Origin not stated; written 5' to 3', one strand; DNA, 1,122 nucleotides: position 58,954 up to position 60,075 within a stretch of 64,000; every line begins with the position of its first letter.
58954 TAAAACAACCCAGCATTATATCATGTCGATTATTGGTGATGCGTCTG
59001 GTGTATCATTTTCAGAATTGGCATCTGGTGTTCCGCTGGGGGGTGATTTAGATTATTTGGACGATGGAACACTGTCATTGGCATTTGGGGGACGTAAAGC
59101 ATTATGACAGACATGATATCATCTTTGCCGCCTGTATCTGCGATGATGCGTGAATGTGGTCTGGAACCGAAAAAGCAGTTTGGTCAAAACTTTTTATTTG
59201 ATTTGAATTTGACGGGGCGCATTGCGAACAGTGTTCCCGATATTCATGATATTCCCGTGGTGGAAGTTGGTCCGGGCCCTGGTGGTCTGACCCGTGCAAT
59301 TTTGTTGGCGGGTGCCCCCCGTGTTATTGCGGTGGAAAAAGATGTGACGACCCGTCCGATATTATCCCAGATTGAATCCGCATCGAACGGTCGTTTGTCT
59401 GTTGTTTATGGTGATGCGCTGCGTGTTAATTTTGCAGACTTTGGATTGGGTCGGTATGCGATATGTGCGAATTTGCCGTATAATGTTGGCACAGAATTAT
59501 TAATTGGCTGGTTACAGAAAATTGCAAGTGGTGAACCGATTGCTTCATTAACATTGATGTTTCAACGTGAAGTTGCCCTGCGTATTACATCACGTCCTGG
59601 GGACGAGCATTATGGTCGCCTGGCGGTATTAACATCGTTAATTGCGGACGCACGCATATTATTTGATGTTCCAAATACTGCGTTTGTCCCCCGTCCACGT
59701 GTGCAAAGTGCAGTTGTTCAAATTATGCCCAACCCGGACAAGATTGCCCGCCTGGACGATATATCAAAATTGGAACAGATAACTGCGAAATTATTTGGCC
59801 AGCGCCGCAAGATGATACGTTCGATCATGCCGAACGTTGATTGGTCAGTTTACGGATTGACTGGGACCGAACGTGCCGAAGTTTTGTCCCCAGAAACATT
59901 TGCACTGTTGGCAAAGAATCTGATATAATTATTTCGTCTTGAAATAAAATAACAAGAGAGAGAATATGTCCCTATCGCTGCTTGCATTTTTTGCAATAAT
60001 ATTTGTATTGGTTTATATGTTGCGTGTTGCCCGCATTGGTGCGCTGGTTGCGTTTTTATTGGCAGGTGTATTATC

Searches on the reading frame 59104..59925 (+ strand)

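Call 52: search_protein_families(library=pfam, proteins=[window:59104-59925:+], max_evalue=0.001)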
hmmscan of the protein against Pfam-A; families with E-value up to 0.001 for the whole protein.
window:59104-59925:+ (274 aa): 1 family
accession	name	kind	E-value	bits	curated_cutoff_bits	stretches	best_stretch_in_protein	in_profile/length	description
PF00398.26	RrnaAD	-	3e-40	138.4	24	1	23-264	5-252/263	Ribosomal RNA adenine dimethylase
